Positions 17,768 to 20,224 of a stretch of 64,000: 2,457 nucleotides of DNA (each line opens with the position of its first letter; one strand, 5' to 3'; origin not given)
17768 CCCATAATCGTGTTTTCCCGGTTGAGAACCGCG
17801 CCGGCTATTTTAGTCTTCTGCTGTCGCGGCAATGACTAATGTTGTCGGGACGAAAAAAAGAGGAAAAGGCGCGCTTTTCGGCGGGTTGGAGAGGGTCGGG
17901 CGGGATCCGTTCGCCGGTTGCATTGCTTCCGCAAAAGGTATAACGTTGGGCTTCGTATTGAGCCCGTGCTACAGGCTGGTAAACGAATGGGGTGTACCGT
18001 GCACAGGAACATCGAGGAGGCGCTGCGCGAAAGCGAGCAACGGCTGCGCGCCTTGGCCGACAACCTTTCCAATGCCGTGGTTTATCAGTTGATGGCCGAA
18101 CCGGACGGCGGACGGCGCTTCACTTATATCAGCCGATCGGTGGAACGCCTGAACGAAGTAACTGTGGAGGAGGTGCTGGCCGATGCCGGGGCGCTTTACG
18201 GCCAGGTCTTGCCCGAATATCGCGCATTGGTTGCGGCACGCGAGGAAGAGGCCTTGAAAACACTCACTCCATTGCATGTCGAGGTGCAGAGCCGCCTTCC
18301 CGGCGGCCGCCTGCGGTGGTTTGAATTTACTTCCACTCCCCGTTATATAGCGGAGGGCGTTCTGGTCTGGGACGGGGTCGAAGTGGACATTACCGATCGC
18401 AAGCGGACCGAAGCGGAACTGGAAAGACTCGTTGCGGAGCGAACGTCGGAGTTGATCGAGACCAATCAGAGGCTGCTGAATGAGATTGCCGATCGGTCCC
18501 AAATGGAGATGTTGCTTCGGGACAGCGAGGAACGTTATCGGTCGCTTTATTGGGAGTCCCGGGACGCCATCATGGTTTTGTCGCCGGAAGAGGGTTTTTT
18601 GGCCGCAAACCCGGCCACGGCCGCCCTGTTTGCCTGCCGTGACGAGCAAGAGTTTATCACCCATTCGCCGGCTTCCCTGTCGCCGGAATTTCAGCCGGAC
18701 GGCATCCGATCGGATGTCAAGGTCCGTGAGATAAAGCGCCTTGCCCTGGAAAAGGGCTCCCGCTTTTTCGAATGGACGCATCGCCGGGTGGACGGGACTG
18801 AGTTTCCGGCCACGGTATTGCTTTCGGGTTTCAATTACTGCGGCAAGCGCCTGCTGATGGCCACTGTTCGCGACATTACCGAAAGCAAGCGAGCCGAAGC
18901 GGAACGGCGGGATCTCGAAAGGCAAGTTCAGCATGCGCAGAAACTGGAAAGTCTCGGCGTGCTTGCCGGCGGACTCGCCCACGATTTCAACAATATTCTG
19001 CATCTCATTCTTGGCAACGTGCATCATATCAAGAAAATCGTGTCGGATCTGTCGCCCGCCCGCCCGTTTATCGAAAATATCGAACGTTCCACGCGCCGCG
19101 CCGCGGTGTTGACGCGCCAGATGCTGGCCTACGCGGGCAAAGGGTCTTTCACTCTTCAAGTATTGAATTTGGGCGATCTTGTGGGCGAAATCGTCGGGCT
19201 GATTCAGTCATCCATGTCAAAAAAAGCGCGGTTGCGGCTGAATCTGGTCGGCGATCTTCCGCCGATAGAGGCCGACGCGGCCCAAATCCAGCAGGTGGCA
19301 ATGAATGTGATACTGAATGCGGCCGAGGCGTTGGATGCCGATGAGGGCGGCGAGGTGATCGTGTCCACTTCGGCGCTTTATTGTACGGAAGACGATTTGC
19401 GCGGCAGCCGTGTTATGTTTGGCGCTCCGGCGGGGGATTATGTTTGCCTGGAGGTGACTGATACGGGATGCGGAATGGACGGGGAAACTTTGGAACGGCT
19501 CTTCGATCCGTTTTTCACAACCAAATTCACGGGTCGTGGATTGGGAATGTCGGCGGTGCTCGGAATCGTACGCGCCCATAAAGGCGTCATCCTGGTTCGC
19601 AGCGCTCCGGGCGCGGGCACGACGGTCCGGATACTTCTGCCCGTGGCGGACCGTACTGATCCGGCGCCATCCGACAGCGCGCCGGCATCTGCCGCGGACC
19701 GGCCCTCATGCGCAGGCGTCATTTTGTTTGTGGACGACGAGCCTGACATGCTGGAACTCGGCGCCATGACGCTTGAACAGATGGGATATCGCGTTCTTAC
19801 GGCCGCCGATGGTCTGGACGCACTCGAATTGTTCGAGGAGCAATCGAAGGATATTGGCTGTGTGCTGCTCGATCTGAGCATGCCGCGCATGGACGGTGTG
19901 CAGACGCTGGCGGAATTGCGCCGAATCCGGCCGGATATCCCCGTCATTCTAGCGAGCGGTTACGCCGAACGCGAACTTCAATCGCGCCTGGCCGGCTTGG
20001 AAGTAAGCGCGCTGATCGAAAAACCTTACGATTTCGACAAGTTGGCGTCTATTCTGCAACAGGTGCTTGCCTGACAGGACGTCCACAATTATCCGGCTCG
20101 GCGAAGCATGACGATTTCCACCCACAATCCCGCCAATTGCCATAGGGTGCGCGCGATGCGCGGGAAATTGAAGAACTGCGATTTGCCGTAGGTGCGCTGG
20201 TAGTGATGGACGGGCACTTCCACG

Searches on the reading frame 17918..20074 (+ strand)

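Call 54: search_protein_families(library=pfam, proteins=[window:17918-20074:+], max_evalue=0.00001)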
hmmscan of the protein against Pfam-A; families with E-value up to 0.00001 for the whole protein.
window:17918-20074:+ (718 aa): 4 families
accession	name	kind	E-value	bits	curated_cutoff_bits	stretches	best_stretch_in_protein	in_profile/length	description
PF00072.30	Response_reg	-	3.5e-23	82.3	30.2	1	602-713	1-110/111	Response regulator receiver domain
PF02518.31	HATPase_c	-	2.8e-20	73.2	26.4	1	453-577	2-110/111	Histidine kinase-, DNA gyrase B-, and HSP90-like ATPase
PF08448.16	PAS_4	-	8.6e-10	39.3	23.1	0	214-325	4-110/110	PAS fold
PF08447.18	PAS_3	-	6.6e-06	26.8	25.6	0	69-147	2-80/89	PAS fold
